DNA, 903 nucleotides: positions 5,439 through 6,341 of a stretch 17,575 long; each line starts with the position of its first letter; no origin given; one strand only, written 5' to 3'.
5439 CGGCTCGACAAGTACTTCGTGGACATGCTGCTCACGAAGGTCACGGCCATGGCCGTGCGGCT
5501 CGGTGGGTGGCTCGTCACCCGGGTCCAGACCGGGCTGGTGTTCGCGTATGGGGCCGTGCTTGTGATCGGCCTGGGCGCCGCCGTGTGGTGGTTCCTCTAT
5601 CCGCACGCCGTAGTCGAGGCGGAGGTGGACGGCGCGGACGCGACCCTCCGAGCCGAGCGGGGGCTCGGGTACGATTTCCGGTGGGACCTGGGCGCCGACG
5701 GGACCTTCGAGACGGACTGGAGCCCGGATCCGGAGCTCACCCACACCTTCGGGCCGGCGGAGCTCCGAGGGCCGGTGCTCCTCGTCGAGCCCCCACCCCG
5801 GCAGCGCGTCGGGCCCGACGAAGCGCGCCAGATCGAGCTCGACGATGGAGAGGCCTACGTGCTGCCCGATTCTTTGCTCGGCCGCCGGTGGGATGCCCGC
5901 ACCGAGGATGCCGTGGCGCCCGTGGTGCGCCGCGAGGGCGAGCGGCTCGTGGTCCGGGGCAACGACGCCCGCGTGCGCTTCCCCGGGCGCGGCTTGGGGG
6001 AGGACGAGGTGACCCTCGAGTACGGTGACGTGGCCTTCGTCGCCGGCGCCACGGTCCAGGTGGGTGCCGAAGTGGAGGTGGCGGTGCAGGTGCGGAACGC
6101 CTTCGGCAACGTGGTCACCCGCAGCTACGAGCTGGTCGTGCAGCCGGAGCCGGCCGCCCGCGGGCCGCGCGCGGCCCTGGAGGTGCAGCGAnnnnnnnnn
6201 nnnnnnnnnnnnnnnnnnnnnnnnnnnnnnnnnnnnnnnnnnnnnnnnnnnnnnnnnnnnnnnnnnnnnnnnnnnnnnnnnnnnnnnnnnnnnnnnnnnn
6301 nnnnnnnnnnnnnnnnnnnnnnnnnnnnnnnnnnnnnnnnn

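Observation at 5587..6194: NuoL carries a C-terminal soluble extension of about 200 aa that looks like a PKD domain and is predicted to be periplasmic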

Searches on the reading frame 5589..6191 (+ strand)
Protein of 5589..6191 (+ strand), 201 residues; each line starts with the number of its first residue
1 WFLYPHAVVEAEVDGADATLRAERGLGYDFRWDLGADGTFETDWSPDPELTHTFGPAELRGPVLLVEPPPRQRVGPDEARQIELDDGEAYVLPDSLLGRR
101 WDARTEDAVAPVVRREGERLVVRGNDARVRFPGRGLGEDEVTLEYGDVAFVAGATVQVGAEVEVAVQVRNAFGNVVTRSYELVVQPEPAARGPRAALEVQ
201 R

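Call 7: search_protein_families(library=pfam, proteins=[window:5589-6191:+], max_evalue=1)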
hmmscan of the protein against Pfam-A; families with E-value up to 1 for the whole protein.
window:5589-6191:+ (201 aa): 0 families

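Call 8: search_protein_families(library=ncbifam, proteins=[window:5589-6191:+], max_evalue=1)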
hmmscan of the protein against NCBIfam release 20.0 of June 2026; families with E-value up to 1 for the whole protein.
window:5589-6191:+ (201 aa): 0 families

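Call 9: find_homologous_proteins(query=window:5589-6191:+, max_evalue=0.01)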
Query window:5589-6191:+: 1783 candidates shared short words with the query, none scored E <= 0.01.

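Call 13: search_protein_representatives(protein=window:5589-6191:+)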
Query: 201 residues. Proteins with E-value up to 0.001 (for the whole library): 103; up to 1e-10: 31; up to 1e-30: 0. The best 103 are listed.
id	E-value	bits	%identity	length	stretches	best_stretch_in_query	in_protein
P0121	6.3e-26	107.9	40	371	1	1-193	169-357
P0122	1.4e-23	100.2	37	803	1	1-192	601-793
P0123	2.3e-21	93.0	54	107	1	93-200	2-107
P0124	4.2e-21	92.1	38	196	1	12-175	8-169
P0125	9.0e-21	91.0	38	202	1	5-185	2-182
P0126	8.0e-20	88.0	39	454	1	1-191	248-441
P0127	2.0e-19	86.7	34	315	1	1-193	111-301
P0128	2.1e-19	86.6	36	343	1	1-194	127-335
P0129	4.1e-19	85.6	39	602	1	2-173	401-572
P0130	4.6e-19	85.5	33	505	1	1-197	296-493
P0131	4.9e-19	85.4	39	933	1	1-181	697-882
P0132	7.5e-19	84.8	33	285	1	1-195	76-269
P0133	1.2e-18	84.2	38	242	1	1-190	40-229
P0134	2.1e-17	80.1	37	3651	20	27-57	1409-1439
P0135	5.1e-17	78.8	37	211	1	22-190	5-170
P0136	7.2e-17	78.3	49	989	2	97-192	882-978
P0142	1.1e-14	71.1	44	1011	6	30-58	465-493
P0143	2.2e-14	70.2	31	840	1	1-194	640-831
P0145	1.1e-13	67.9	39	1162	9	27-60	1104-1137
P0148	2.8e-12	63.3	33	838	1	1-189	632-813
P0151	3.6e-11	59.7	39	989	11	35-66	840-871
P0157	5.2e-09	52.6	44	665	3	17-57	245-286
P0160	1.3e-08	51.3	39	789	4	25-55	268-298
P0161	4.6e-08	49.6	35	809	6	20-66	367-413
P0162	6.3e-08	49.1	36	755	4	29-66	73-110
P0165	1.2e-07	48.1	34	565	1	18-178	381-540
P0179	8.2e-06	42.2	29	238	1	1-191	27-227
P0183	2.0e-05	40.9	33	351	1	1-180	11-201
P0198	1.4e-04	38.1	44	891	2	1-61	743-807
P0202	1.7e-04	37.9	33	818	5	29-66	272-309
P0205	2.3e-04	37.4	34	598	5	19-188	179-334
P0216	7.3e-04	35.8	45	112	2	8-42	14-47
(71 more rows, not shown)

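Call 15: search_protein_families(library=pfam, proteins=[P0142, P0145, P0151, P0157, P0160, P0161, P0162], max_evalue=0.001)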
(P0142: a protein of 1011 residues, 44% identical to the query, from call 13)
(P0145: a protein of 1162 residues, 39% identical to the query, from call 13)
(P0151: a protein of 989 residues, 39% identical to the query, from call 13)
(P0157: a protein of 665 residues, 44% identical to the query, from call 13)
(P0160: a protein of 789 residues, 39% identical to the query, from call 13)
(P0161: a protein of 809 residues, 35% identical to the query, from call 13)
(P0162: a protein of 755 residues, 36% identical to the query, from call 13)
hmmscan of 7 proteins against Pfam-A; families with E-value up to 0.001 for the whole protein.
P0142 (1011 aa): 8 families
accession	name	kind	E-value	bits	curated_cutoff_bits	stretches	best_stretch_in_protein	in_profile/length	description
PF09603.15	Fib_succ_major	-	3.1e-60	204.1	33.9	2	825-1010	2-187/187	Fibrobacter succinogenes major domain (Fib_succ_major)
PF18911.6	PKD_4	-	4.1e-42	142.6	27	6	328-418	1-82/85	PKD domain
PF00801.26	PKD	-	7.1e-40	135.3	23.5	4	334-418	3-80/80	PKD domain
PF08204.17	V-set_CD47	-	9.2e-08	32.3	21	0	360-402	42-87/111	CD47 immunoglobulin-like domain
PF08329.16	ChitinaseA_N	-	1.5e-07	31.6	21.2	0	376-423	64-111/133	Chitinase A, N-terminal domain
PF22585.3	Sialidase-like_CBM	-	1.9e-06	28.3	27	0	462-504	67-109/156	Sialidase-like, CBM domain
PF16967.11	TcfC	-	3.3e-05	23.8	29.4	0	393-417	42-66/68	E-set like domain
PF20009.4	GEVED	-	7.2e-05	24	24.4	0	81-105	7-32/78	GEVED domain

P0145 (1162 aa): 6 families
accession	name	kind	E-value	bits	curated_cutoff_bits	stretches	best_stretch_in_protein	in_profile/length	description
PF18911.6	PKD_4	-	2.1e-79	262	27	9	1067-1159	1-83/85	PKD domain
PF00801.26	PKD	-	9.1e-48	160.6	23.5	6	1087-1152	17-74/80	PKD domain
PF08329.16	ChitinaseA_N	-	4.1e-08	33.4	21.2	0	1111-1161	59-109/133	Chitinase A, N-terminal domain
PF07495.19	Y_Y_Y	-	5.3e-05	23.5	26.6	0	1100-1148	3-51/65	Y_Y_Y domain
PF06832.18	BiPBP_C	-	6.9e-05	23.1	26.8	0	225-302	23-87/90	Penicillin-Binding Protein C-terminus Family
PF00028.23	Cadherin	-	0.00058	20.7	28.8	0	469-520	10-60/93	Cadherin domain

P0151 (989 aa): 4 families
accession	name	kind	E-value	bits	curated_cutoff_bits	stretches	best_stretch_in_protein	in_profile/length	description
PF23237.1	HYR_4C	-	1.1e-264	855.7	27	12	47-117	4-73/73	HYR-like domain with 4 cysteines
PF16146.10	DUF4854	-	2.8e-20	73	28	0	686-756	38-102/102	Domain of unknown function (DUF4854)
PF03906.20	Phage_T7_tail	-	8.5e-08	32.5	25.2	0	844-872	44-70/157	Phage T7 tail fibre protein, N-terminal domain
PF25020.1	TTR_TEN1-4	-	1.8e-07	31.4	27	0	481-520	9-46/86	Teneurin TTR-like domain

P0157 (665 aa): 12 families
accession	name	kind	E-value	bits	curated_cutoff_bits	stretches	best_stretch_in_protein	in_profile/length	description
PF13570.13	Beta-prop_ACSF4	-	5.3e-42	144.8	133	2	322-520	81-289/329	Beta-alanine-activating enzyme, beta-propeller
PF13360.13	PQQ_2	-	2.3e-30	106.4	27.6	3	321-483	12-189/233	Outer membrane protein assembly factor BamB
PF18911.6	PKD_4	-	4.8e-28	97.5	27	3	122-213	1-85/85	PKD domain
PF00801.26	PKD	-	2.3e-20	72.8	23.5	2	155-211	26-79/80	PKD domain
PF25292.1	Beta-prop_CGLA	-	3.7e-10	40.2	26.8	0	553-640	9-102/316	Lambda-carrageenase beta-propeller domain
PF22352.2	K319L-like_PKD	-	5.1e-10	39.7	27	0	142-213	14-84/84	K319L-like, PKD domain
PF08329.16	ChitinaseA_N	-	1.7e-06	28.2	21.2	0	160-215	54-109/133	Chitinase A, N-terminal domain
PF16967.11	TcfC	-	4e-06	26.7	29.4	0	286-310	43-67/68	E-set like domain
PF07495.19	Y_Y_Y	-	1e-05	25.7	26.6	0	168-212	18-61/65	Y_Y_Y domain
PF18981.6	InlK_D3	-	3.3e-05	24.3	25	0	187-211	48-72/75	Internalin K domain (D3/D4)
PF16403.11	Bact_surface_Ig-like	-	7.8e-05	23.1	27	0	187-213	45-71/71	Bacterial surface protein, Ig-like domain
PF05345.18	He_PIG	-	0.00019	22.3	24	0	184-214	66-96/96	Putative Ig domain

P0160 (789 aa): 5 families
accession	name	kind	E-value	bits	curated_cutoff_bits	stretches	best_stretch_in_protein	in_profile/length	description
PF18911.6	PKD_4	-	8.4e-41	138.4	27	4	430-521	1-85/85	PKD domain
PF00395.25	SLH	-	2e-36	124.2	20.8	3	677-716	4-43/44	S-layer homology domain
PF00801.26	PKD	-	4.9e-30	103.8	23.5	3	350-419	11-73/80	PKD domain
PF22352.2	K319L-like_PKD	-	5.9e-09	36.3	27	0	446-521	10-84/84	K319L-like, PKD domain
PF08329.16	ChitinaseA_N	-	1.4e-08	34.9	21.2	0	378-431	58-111/133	Chitinase A, N-terminal domain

P0161 (809 aa): 3 families
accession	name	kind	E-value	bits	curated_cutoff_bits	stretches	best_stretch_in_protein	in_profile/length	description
PF18911.6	PKD_4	-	1.7e-48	163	27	6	351-421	11-76/85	PKD domain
PF00801.26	PKD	-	4.5e-41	139.2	23.5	6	45-124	2-75/80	PKD domain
PF00395.25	SLH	-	1.2e-19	70.4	20.8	2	733-773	1-44/44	S-layer homology domain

P0162 (755 aa): 4 families
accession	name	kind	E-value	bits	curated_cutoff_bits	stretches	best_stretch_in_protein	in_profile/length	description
PF13360.13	PQQ_2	-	5.2e-24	85.6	27.6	2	412-607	17-223/233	Outer membrane protein assembly factor BamB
PF13570.13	Beta-prop_ACSF4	-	5.2e-23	82.4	133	2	511-655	62-211/329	Beta-alanine-activating enzyme, beta-propeller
PF18911.6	PKD_4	-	9e-22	77.4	27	2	316-406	2-85/85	PKD domain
PF00801.26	PKD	-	5.8e-12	45.9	23.5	1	321-394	3-69/80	PKD domain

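Call 22: search_solved_structures(query=A1, max_evalue=10, show_alignments=3)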
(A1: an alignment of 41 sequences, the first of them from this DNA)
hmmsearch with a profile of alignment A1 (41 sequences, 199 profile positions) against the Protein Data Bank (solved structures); distinct sequences matched with E-value up to 10: 1.
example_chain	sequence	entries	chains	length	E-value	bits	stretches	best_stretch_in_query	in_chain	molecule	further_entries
4esn_A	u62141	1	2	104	0.093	15.7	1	49-132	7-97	hypothetical protein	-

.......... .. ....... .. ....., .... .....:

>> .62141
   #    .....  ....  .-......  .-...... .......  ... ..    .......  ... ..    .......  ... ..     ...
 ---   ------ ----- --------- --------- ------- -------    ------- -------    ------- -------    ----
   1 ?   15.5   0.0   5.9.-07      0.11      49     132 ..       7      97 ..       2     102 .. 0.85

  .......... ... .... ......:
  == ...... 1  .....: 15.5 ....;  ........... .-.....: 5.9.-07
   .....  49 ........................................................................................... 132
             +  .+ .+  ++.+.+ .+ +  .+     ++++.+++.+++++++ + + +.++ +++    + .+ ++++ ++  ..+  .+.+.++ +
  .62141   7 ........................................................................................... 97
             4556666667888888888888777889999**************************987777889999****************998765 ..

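Call 27: predict_structure(alignment_id=A1)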
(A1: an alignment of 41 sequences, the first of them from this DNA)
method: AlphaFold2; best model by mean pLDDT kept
length: 201 residues; sequences in the alignment: 41
mean_pLDDT: 92.3   pTM: 0.85
mean pLDDT of the five models: 92.3, 92.2, 91.7, 90.9, 90.6
residues with pLDDT >= 90: 157; 70-90: 34; 50-70: 10; < 50: 0
segments of 3 or more residues with pLDDT < 50: none
pLDDT, mean of each block of 10 residues (from residue 1): 81 98 95 98 98 97 96 77 98 93 89 98 95 83 97 97 98 96 95 72 64
secondary structure, 60 per line:
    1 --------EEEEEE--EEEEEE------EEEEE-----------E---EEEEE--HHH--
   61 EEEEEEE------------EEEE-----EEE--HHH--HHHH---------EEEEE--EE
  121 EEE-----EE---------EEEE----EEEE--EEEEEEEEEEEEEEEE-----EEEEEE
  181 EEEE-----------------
elements in order: E9-14 E17-22 E29-33 E49-53 E61-67 E80-83 E89-91 H99-102 E112-116 E119-123 E140-143 E148-151 E154-169 E175-184

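Call 34: fold_search(model_id=the predicted structure, library=pdb)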
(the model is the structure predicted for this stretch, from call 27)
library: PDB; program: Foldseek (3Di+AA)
matches with E <= 10: 974; with E <= 0.001: 0
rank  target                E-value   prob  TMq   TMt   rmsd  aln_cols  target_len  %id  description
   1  2yn3_D                2.0e-03  0.77  0.24  0.23  21.2       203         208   16  Structural insight into the giant calcium-binding adhesin SiiE: implications for the adhesion of Salmonella enterica t (released 2013-04-03)
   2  2yn3_B                4.1e-03  0.69  0.24  0.20  21.6       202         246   17  Structural insight into the giant calcium-binding adhesin SiiE: implications for the adhesion of Salmonella enterica t (released 2013-04-03)
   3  9flw_A                8.8e-03  0.66  0.22  0.10  21.8       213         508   11  CryoEM structure of the fragment-6 (3571-4078) in the grappling hook protein A (GhpA) in the bacterium Aureispira sp.  (released 2024-10-16)
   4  3bes_R                1.3e-02  0.30  0.20  0.17  20.6       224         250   12  Structure of a Poxvirus ifngbp/ifng Complex (released 2008-02-12)
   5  8te6                  1.6e-02  0.90  0.25  0.40  17.8       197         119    9  Crystal structure of a multiple lysine-to-arginine substitution mutant of the human CRIg C3b-binding domain (released 2023-07-12)
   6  2yn3_C                1.6e-02  0.41  0.22  0.17  20.8       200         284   14  Structural insight into the giant calcium-binding adhesin SiiE: implications for the adhesion of Salmonella enterica t (released 2013-04-03)
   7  5k6z_B                1.7e-02  0.38  0.20  0.12  23.2       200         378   16  Sidekick chimera containing sidekick-2 immunoglobulin domains 1-2 and sidekick-1 immunoglobulin domains 3-4 (released 2016-09-28)
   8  7pry_D                1.7e-02  0.25  0.19  0.18  22.2       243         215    9  Crystal structure of the receptor binding domain of SARS-CoV-2 beta variant spike glycoprotein in complex with COVOX-4 (released 2021-12-15)
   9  3s9d_D                2.3e-02  0.16  0.17  0.18  20.8       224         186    8  binary complex between IFNa2 and IFNAR2 (released 2011-08-31)
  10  5x83_D                2.9e-02  0.30  0.21  0.21  22.5       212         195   10  Structure of DCC FN456 domains (released 2017-09-06)
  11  9fly_A                3.2e-02  0.28  0.21  0.07  20.7       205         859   14  CryoEM structure of the base (4151-5009) in the grappling hook protein A (GhpA) in the bacterium Aureispira sp. CCB-QB (released 2024-10-16)
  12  8te5                  3.5e-02  0.82  0.25  0.40  17.9       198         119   10  Crystal structure of a multiple lysine-to-arginine substitution mutant of the human CRIg C3b-binding domain (released 2023-07-12)
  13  3lpw_B                3.7e-02  0.21  0.18  0.19  20.7       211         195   11  Crystal structure of the FnIII-tandem A77-A78 from the A-band of titin (released 2010-09-08)
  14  5t98_A                3.7e-02  0.16  0.18  0.07  20.8       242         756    9  Crystal structure of BuGH2Awt (released 2017-09-13)
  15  6gvl_A                3.9e-02  0.20  0.19  0.19  18.4       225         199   10  Second pair of Fibronectin type III domains of integrin beta4 bound to the bullous pemphigoid antigen BP230 (BPAG1e) (released 2019-03-20)
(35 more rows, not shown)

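Call 36: search_protein_families(library=pfam, alignment_id=A1, max_evalue=10)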
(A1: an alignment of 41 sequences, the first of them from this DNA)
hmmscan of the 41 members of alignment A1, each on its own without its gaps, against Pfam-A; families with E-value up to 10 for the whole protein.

A. member 1, seq(201 aa): 0 families

B. families by the number of members that match (of 41 scanned): 23 families
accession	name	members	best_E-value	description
PF00801.26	PKD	10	0.0031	PKD domain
PF20009.4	GEVED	1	0.013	GEVED domain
PF18911.6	PKD_4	1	0.048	PKD domain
PF12277.13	DUF3618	1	0.056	Protein of unknown function (DUF3618)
PF07501.17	G5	1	0.059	G5 domain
PF13557.12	Phenol_MetA_deg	1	0.068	Putative MetA-pathway of phenol degradation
PF18614.7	RNase_II_C_S1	1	0.076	RNase II-type exonuclease C-terminal S1 domain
PF14604.12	SH3_9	1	0.094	Variant SH3 domain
PF19944.4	DUF6406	1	0.11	Family of unknown function (DUF6406)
PF09636.16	XkdW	1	0.14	XkdW protein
PF21593.2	DUF6853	1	0.16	Family of unknown function (DUF6853)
PF24491.1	DUF7586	1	0.17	Domain of unknown function (DUF7586)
PF19306.5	WH_Lhr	1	0.2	Large helicase-related protein, winged helix domain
PF25298.1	Baculo_FP_2nd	1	0.2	Baculovirus FP protein domain 2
PF00457.24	Glyco_hydro_11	1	0.21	Glycosyl hydrolases family 11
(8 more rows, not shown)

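Call 56: search_protein_families(library=pfam, proteins=[P0165, P0205, P0183, P0198, P0216, P0202, P0136, P0179], max_evalue=0.01)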
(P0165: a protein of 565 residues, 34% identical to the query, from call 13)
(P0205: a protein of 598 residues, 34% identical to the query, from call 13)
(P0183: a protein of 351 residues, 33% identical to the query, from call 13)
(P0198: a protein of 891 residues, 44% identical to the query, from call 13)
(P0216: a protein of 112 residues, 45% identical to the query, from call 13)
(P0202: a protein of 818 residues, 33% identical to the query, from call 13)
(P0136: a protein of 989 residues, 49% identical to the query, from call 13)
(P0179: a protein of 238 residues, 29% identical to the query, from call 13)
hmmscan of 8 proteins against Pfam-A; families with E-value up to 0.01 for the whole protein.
P0165 (565 aa): 0 families

P0205 (598 aa): 5 families
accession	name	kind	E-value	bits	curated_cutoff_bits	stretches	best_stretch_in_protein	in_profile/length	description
PF18911.6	PKD_4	-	2e-66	220.5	27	6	88-158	15-85/85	PKD domain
PF00801.26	PKD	-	5.7e-65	215.7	23.5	6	260-323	12-74/80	PKD domain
PF22352.2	K319L-like_PKD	-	1.4e-17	63.9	27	3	264-330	13-84/84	K319L-like, PKD domain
PF16820.11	PKD_3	-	6.3e-12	45.6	26.3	0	275-315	31-67/68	PKD-like domain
PF20009.4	GEVED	-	0.0036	18.5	24.4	0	372-428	7-52/78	GEVED domain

P0183 (351 aa): 1 family
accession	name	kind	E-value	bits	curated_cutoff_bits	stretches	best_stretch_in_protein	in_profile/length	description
PF02389.20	Cornifin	-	2e-07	31.7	34.8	1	233-318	22-107/135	Cornifin (SPRR) family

P0198 (891 aa): 2 families
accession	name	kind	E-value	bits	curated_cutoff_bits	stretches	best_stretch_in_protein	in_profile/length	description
PF00361.26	Proton_antipo_M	-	9.6e-74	248.7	21.5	1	157-468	3-281/294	NADH:quinone oxidoreductase/Mrp antiporter, TM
PF00662.26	Proton_antipo_N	-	4.5e-19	68.5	24.5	1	93-139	5-51/51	NADH-Ubiquinone oxidoreductase (complex I), chain 5 N-terminus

P0216 (112 aa): 0 families

P0202 (818 aa): 4 families
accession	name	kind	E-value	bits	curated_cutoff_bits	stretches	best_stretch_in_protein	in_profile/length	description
PF18911.6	PKD_4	-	4.4e-26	91.2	27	4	44-131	3-84/85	PKD domain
PF00801.26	PKD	-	1.5e-17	63.8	23.5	3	355-423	15-76/80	PKD domain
PF00395.25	SLH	-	2e-08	34.5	20.8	1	673-713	3-43/44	S-layer homology domain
PF08329.16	ChitinaseA_N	-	1.2e-05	25.4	21.2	0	376-421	55-100/133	Chitinase A, N-terminal domain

P0136 (989 aa): 3 families
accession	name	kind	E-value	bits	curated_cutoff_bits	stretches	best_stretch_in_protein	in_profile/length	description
PF00361.26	Proton_antipo_M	-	3.3e-73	246.9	21.5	1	149-434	1-278/294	NADH:quinone oxidoreductase/Mrp antiporter, TM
PF00662.26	Proton_antipo_N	-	1.2e-16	60.8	24.5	1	87-133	7-51/51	NADH-Ubiquinone oxidoreductase (complex I), chain 5 N-terminus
PF01010.25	Proton_antipo_C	-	0.00054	20.1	26.8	1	524-554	91-121/243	NADH-dehyrogenase subunit F, TMs, (complex I) C-terminus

P0179 (238 aa): 0 families

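Call 58: list_cluster_members(proteins=[P0198, P0165, P0001, P0143, P0148])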
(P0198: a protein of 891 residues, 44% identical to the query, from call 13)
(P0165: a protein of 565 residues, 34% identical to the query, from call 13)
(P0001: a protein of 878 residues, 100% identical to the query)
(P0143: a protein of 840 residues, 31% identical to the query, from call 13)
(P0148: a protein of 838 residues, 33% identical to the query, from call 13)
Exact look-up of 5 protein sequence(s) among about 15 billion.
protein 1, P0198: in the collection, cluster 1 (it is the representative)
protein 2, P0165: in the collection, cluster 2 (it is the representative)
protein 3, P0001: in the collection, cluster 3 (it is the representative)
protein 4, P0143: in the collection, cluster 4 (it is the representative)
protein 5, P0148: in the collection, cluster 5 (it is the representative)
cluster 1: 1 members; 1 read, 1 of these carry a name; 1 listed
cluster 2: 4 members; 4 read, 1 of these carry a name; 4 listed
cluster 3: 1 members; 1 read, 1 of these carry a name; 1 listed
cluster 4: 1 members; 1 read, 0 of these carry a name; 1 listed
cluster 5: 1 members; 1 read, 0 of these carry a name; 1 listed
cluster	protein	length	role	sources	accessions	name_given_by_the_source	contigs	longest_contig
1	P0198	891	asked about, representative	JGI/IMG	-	NADH-quinone oxidoreductase subunit L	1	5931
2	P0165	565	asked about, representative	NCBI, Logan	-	-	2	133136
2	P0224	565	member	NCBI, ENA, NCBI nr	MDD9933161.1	MAG: hypothetical protein OXT09_06135 [Myxococcales bacterium] | hypothetical protein [Myxococcales bacterium]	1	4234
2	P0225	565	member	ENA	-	-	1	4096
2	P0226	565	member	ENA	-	-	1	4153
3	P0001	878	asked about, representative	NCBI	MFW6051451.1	MAG: NADH-quinone oxidoreductase subunit L [Myxococcota bacterium]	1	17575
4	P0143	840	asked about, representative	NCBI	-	-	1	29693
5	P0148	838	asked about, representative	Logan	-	-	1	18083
